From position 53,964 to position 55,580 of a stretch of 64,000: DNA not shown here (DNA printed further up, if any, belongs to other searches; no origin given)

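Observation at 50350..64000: Hexuronate pathway headed by an exported PQQ-cytochrome dehydrogenase and amidohydrolase, linked to nagB, ROK and ECF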

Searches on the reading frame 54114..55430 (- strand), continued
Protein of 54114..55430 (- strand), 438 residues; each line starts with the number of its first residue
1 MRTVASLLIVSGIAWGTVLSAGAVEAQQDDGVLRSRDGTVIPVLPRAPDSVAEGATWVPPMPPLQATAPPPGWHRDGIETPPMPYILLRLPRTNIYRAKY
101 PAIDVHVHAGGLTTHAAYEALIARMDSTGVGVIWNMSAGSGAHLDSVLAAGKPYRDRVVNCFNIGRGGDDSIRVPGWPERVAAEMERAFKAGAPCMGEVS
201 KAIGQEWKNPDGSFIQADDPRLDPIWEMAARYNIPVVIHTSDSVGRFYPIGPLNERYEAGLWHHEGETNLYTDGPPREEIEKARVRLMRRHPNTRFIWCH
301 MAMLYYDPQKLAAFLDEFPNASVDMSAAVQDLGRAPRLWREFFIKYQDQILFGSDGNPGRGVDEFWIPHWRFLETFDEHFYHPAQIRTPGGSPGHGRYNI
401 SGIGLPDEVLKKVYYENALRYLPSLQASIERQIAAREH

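Call 53: search_protein_families(library=ncbifam, proteins=[L002:3212-4006:+, L002:10414-11232:+, L002:4063-6702:+], max_evalue=0.001)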
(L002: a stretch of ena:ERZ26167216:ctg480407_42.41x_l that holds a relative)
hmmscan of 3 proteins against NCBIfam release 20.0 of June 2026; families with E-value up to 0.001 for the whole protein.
L002:3212-4006:+ (264 aa): 8 families
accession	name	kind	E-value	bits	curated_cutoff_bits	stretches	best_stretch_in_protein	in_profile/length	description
TIGR00502.1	nagB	equivalog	2.6e-38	131.9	236.9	1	69-262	53-245/259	glucosamine-6-phosphate deaminase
NF001684.0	PRK00443.1-4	subfamily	2.7e-36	125.4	326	1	39-263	14-240/260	glucosamine-6-phosphate deaminase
NF001682.0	PRK00443.1-1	equivalog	2.9e-36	125.2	528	1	32-258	11-228/262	glucosamine-6-phosphate deaminase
NF002557.0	PRK02122.1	subfamily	8.9e-30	103.4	384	1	14-262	21-273/653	glucosamine-6-phosphate deaminase-like protein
NF001685.0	PRK00443.1-5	equivalog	5.8e-22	78.2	513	1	69-260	53-243/266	glucosamine-6-phosphate deaminase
NF007291.0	PRK09762.1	equivalog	2.1e-21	76.6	271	1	36-255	14-232/236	galactosamine-6-phosphate isomerase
TIGR01198.1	pgl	equivalog_domain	4.3e-21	75.5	124.45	1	32-261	7-231/234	6-phosphogluconolactonase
NF009022.0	PRK12358.1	equivalog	2.5e-16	59.9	247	1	134-263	109-236/239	glucosamine-6-phosphate deaminase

L002:10414-11232:+ (272 aa): 225 families (the best 25 are shown)
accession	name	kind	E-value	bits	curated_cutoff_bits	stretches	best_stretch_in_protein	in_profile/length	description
NF006132.0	PRK08277.1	subfamily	5e-101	337.7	281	1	11-272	6-280/280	D-mannonate oxidoreductase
NF005559.1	PRK07231.1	subfamily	3.8e-55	187.1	215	1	13-267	2-248/249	glucose 1-dehydrogenase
NF006070.0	PRK08213.1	subfamily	1.6e-52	178.6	279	1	9-268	6-258/259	gluconate 5-dehydrogenase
NF005067.0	PRK06484.1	equivalog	9.5e-48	163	713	1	14-271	8-256/524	short chain dehydrogenase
NF004778.0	PRK06124.1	equivalog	1e-47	162.7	303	1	8-268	4-254/256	SDR family oxidoreductase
NF004791.0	PRK06138.1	equivalog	1.1e-47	162.4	312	1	12-268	2-251/252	SDR family oxidoreductase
NF006121.0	PRK08265.1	subfamily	6.4e-44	150.4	294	1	12-269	4-248/263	short chain dehydrogenase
NF005309.0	PRK06841.1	subfamily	1.1e-43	149.5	286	1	10-268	10-254/255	GolD/DthD family dehydrogenase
NF052558.1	MBtsdlDhBudC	equivalog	4.2e-43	147.7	270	1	14-270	2-245/250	meso-2,3-butanediol dehydrogenase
NF005893.0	PRK07856.1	equivalog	7.8e-43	146.6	255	1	10-265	4-240/255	SDR family oxidoreductase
NF005711.0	PRK07523.1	subfamily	2.4e-42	145.3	413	1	10-267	5-252/255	SDR family oxidoreductase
NF009466.0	PRK12826.1-2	subfamily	3.4e-42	144.6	222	1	15-266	3-244/248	3-oxoacyl-ACP reductase FabG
NF005446.0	PRK07035.1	equivalog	5.6e-42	143.7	373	1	8-266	4-253/255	SDR family oxidoreductase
NF009464.0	PRK12824.1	subfamily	2.3e-41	142.1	269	1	16-267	3-243/245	3-oxoacyl-ACP reductase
NF006693.0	PRK09242.1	equivalog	2.8e-41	141.4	328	1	11-269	6-256/258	SDR family oxidoreductase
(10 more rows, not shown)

L002:4063-6702:+ (879 aa): 0 families

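Call 58: search_solved_structures(query=L002:3212-4006:+, max_evalue=0.00001, show_alignments=3)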
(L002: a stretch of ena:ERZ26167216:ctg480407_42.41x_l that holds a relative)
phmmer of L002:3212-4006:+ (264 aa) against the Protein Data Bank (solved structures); distinct sequences matched with E-value up to 0.00001: 19.
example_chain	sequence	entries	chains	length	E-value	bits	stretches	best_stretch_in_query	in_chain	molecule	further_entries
2bkv_A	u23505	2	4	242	1.2e-29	107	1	77-261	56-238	GLUCOSAMINE-6-PHOSPHATE DEAMINASE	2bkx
2ri0_A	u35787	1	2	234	3.4e-27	99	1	53-262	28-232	Glucosamine-6-phosphate deaminase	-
2ri1_A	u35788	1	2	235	3.4e-27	99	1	53-262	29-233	Glucosamine-6-phosphate deaminase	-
5hj5_A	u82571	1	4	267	5.7e-22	81.9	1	67-260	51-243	Glucosamine-6-phosphate deaminase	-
4r7t_A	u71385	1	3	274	6.1e-22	81.8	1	67-260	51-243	Glucosamine-6-phosphate deaminase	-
1cd5_A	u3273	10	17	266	4.3e-21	79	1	68-260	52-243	PROTEIN (GLUCOSAMINE 6-PHOSPHATE DEAMINASE) | GLUCOSAMINE 6-PHOSPHATE DEAMINASE | GLUCOSAMINE-6-PHOSPHATE DEAMINASE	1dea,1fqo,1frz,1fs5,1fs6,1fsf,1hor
1jt9_A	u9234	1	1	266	1.1e-20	77.7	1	68-260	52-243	Glucosamine-6-Phosphate deaminase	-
7lqn_A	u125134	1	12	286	1.9e-20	76.9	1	75-260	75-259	Glucosamine-6-phosphate deaminase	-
7lqm_A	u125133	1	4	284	2.1e-20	76.8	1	68-258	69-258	Glucosamine-6-phosphate deaminase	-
1ne7_A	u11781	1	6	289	1.6e-19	73.9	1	69-255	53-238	Glucosamine-6-phosphate isomerase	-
3hn6_A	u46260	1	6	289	7.3e-19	71.7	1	67-258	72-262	Glucosamine-6-phosphate deaminase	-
3oc6_A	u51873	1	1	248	2.2e-13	53.8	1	25-263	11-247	6-phosphogluconolactonase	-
4tm7_A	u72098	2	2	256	2.9e-13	53.4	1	24-263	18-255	6-phosphogluconolactonase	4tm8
3ico_A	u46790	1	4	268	4.7e-11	46.1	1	24-263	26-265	6-phosphogluconolactonase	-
3tx2_A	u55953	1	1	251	1.8e-10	44.2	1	24-263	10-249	Probable 6-phosphogluconolactonase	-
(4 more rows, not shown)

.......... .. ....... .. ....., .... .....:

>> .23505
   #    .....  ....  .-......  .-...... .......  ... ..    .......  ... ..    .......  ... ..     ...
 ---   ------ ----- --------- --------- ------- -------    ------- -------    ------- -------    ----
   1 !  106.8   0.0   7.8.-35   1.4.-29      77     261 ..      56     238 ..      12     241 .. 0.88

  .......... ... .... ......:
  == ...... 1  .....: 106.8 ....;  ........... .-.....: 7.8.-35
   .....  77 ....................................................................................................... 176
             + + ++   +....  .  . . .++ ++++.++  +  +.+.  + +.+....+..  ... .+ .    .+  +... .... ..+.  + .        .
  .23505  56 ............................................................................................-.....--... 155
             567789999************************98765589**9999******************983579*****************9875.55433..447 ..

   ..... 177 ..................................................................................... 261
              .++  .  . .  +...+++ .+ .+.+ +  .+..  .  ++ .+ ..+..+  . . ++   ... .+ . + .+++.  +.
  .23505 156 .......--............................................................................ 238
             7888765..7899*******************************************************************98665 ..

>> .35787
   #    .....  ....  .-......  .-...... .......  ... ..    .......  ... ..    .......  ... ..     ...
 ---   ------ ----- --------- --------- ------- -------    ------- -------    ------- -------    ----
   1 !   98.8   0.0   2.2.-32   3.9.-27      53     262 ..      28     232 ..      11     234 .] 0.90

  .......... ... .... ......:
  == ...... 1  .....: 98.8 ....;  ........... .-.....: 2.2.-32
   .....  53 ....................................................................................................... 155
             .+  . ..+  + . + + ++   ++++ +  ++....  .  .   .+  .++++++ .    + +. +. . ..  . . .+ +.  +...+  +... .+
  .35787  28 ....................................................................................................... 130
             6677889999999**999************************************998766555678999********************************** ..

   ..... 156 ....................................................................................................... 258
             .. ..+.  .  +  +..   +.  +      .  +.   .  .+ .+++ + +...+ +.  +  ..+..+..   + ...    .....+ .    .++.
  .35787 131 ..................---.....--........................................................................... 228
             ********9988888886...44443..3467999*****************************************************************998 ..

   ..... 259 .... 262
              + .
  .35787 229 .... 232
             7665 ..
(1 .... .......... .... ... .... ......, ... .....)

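Call 86: find_homologous_proteins(query=L002:100-1971:+, max_evalue=1e-10)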
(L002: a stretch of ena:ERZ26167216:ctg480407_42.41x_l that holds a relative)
Query L002:100-1971:+ (623 aa): 3191 proteins with E <= 1e-10 among 8000 candidates; the best 120 are listed.
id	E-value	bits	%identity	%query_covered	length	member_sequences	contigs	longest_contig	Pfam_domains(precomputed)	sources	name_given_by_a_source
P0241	0.0e+0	1355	93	100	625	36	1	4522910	PF26099.1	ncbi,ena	-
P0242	0.0e+0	1310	90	100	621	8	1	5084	PF26099.1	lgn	-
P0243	0.0e+0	1162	82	100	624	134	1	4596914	PF26099.1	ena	-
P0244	0.0e+0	1161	81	100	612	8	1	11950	PF26099.1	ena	-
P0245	0.0e+0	1148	79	99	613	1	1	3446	PF26099.1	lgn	-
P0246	0.0e+0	1128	77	100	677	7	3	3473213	PF26099.1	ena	-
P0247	0.0e+0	1107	75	100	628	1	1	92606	PF26099.1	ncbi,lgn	ncbi:MAG: hypothetical protein WD737_12240 [Gemmatimonadota bacterium]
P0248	0.0e+0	1099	80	91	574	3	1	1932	PF26099.1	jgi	jgi:hypothetical protein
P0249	0.0e+0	1098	77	97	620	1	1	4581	PF26099.1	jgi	-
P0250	0.0e+0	1072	73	97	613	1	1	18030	PF26099.1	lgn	-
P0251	0.0e+0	1060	76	92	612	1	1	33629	PF26099.1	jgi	jgi:hypothetical protein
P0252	0.0e+0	1026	71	99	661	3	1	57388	PF26099.1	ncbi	-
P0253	0.0e+0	1025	71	99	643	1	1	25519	PF26099.1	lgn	-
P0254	0.0e+0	1020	72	97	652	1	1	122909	PF26099.1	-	-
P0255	0.0e+0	1019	74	93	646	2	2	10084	PF26099.1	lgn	-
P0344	1.4e-223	763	58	92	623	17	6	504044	PF26099.1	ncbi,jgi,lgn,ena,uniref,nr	ncbi:MAG: hypothetical protein LKF80_04350 [Brevundimonas sp.]|jgi:hypothetical protein|uniref:hypot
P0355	1.0e-222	760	59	92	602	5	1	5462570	PF26099.1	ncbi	ncbi:hypothetical protein [Caulobacter segnis]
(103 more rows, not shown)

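Call 87: find_encoding_contigs(protein=P0355, flank=10000, max_places=1)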
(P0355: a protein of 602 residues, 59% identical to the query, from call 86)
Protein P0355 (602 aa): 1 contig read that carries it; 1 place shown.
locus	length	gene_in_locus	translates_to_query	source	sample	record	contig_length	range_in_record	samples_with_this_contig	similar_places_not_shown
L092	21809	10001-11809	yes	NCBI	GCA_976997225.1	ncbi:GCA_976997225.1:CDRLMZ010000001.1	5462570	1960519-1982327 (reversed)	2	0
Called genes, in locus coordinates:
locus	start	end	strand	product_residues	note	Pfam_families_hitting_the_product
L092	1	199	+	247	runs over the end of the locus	PF09490:CbtA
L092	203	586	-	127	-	PF03203:MerC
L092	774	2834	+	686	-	PF07715:Plug, PF00593:TonB_dep_Rec_b-barrel, PF14905:OMP_b-brl_3 (weak)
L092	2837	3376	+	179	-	PF01618:MotA_ExbB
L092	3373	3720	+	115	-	PF09919:DUF2149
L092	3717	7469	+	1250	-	PF02514:CobN-Mg_chel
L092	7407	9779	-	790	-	PF01095:Pectinesterase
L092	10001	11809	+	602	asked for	PF26099:DUF8034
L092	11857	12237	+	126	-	PF13560:HTH_31, PF01381:HTH_3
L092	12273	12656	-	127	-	-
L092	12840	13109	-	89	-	-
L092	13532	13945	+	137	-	-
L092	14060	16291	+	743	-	PF05231:MASE1, PF00989:PAS, PF08448:PAS_4 (weak), PF13426:PAS_9, PF00989:PAS, PF08448:PAS_4, PF13426:PAS_9, PF07536:HWE_HK, +2 more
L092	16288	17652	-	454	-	PF00884:Sulfatase, PF01663:Phosphodiest (faint), PF16347:SGSH_C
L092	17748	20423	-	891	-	PF07715:Plug, PF00593:TonB_dep_Rec_b-barrel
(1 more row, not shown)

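Call 88: find_encoding_contigs(protein=P0344, flank=10000, max_places=1)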
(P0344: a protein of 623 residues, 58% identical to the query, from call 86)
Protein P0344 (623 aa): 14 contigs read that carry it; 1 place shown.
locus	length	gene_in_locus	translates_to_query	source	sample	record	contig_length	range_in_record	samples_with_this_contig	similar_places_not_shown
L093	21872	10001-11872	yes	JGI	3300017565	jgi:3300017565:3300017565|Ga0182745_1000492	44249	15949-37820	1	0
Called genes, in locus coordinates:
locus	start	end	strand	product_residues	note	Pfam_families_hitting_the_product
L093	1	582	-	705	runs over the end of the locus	PF05448:AXE1, PF01738:DLH (weak), PF02129:Peptidase_S15 (weak), PF22244:GCE_fung (faint), PF00326:Peptidase_S9 (faint)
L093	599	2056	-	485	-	PF12708:Pect-lyase_RHGA_epim (faint), PF00295:Glyco_hydro_28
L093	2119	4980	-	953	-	PF07715:Plug, PF00593:TonB_dep_Rec_b-barrel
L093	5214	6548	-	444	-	PF00072:Response_reg, PF07728:AAA_5 (faint), PF00158:Sigma54_activat, PF14532:Sigma54_activ_2, PF07724:AAA_2 (weak), PF00004:AAA (weak), PF25601:AAA_lid_14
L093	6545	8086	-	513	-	PF02743:dCache_1, PF00512:HisKA, PF02518:HATPase_c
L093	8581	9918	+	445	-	PF00375:SDF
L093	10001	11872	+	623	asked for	PF26099:DUF8034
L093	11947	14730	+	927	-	PF07715:Plug, PF00593:TonB_dep_Rec_b-barrel, PF14905:OMP_b-brl_3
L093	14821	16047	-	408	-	PF00083:Sugar_tr (weak), PF06779:MFS_4 (weak), PF07690:MFS_1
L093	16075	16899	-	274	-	PF00248:Aldo_ket_red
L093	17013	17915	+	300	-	PF00126:HTH_1, PF03466:LysR_substrate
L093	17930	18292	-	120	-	-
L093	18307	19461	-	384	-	PF00561:Abhydrolase_1, PF12146:Hydrolase_4, PF12697:Abhydrolase_6, PF12146:Hydrolase_4 (weak)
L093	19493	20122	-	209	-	PF00440:TetR_N, PF16925:TetR_C_13 (weak)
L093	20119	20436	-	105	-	PF00893:Multi_Drug_Res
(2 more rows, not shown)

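Call 99: predict_structure(alignment_id=A2)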
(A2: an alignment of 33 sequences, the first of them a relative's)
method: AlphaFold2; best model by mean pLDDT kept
length: 625 residues; sequences in the alignment: 33
mean_pLDDT: 79.9   pTM: 0.85
mean pLDDT of the five models: 79.9, 79.7, 77.5, 77.3, 76.6
residues with pLDDT >= 90: 283; 70-90: 169; 50-70: 96; < 50: 77
segments of 3 or more residues with pLDDT < 50: 1-43, 153-158, 160-164, 325-339, 395-397, 409-412
pLDDT, mean of each block of 10 residues (from residue 1): 36 34 36 37 64 97 98 95 89 66 66 94 95 82 61 49 50 81 92 86 83 90 74 66 70 62 84 93 96 97 86 84 52 47 72 96 95 86 83 55 65 74 92 83 73 94 97 92 76 94 83 82 96 97 97 98 98 98 96 98 98 95 73
secondary structure, 60 per line:
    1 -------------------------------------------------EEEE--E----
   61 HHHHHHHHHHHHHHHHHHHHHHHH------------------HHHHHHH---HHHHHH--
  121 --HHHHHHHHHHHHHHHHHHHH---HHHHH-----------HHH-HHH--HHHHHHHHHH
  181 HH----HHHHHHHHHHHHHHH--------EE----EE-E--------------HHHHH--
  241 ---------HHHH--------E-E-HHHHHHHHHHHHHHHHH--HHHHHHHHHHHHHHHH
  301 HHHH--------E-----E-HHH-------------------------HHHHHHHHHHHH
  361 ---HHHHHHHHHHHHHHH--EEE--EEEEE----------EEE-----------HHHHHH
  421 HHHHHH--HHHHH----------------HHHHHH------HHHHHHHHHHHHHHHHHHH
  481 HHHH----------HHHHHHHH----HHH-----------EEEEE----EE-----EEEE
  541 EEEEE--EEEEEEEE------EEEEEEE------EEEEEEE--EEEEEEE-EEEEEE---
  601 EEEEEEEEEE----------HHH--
elements in order: E50-53 H61-84 H103-109 H113-118 H123-142 H146-150 H171-182 H187-201 H234-238 H250-253 H266-282 H285-304 H349-360 H364-378 E381-383 E386-390 E401-403 H415-426 H429-433 H450-455 H462-484 H495-502 E521-525 E537-545 E548-555 E562-568 E575-581 E584-590 E592-597 E601-610

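Call 101: fold_search(model_id=the predicted structure, library=pdb)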
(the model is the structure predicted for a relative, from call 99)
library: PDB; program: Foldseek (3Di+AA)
matches with E <= 10: 647; with E <= 0.001: 34
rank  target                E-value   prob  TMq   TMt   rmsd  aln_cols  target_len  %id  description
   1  4boj_A                4.1e-05  1.00  0.32  0.52   8.8       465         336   10  Crystal structure of Bacillus circulans TN-31 Aman6 in complex with mannobiose (released 2014-05-28)
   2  5agd_A                5.8e-05  1.00  0.32  0.53   8.7       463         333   11  An inactive (D125N) variant of the catalytic domain, BcGH76, of Bacillus circulans Aman6 in complex with alpha-1,6-man (released 2015-03-25)
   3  4d4b_A                8.5e-05  1.00  0.32  0.53   8.9       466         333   11  The catalytic domain, BcGH76, of Bacillus circulans Aman6 in complex with MSMSMe (released 2015-03-25)
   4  4d4c_A                1.1e-04  1.00  0.32  0.54   8.7       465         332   11  The catalytic domain, BcGH76, of Bacillus circulans Aman6 in complex with 1,6-ManDMJ (released 2015-03-25)
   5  4d4a_A                1.1e-04  1.00  0.32  0.53   8.5       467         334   11  Structure of the catalytic domain (BcGH76) of the Bacillus circulans GH76 alpha mannanase, Aman6. (released 2015-03-25)
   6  8u4a_A                1.2e-04  0.99  0.27  0.27  26.2       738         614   12  Crystal Structure of BlCel9A from Glycoside Hydrolase Family 9 in Complex with Cellotriose (released 2024-02-14)
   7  5agd_B                1.2e-04  1.00  0.32  0.51   9.4       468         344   12  An inactive (D125N) variant of the catalytic domain, BcGH76, of Bacillus circulans Aman6 in complex with alpha-1,6-man (released 2015-03-25)
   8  5zhb_A                1.5e-04  1.00  0.37  0.55   5.7       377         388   11  Structure of Cellobiose 2-Epimerase from Bacillus thermoamylovorans B4167 (released 2019-06-19)
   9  4boj_C                1.7e-04  1.00  0.32  0.51   8.8       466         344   10  Crystal structure of Bacillus circulans TN-31 Aman6 in complex with mannobiose (released 2014-05-28)
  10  4bok                  1.7e-04  1.00  0.32  0.52   8.6       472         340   11  Crystal structure of Bacillus circulans TN-31 Aman6 (released 2014-05-28)
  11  5m77_B                1.8e-04  1.00  0.30  0.50   8.5       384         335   10  a GH76 family enzyme structure (released 2017-08-09)
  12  4d4c_B                1.9e-04  1.00  0.32  0.51   8.7       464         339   11  The catalytic domain, BcGH76, of Bacillus circulans Aman6 in complex with 1,6-ManDMJ (released 2015-03-25)
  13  3wrf                  2.0e-04  1.00  0.29  0.29  14.2       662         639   10  The crystal structure of native HypBA1 from Bifidobacterium longum JCM 1217 (released 2014-09-03)
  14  8u49                  2.3e-04  0.98  0.26  0.27  26.2       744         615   12  The Apo Crystal Structure of BlCel9A from Glycoside Hydrolase Family 9 (released 2024-02-14)
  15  7exw                  2.6e-04  0.98  0.26  0.25  14.8       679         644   12  GH127 beta-L-arabinofuranosidase HypBA1 covalently complexed with alpha-L-arabinofuranosylamide (released 2021-11-17)
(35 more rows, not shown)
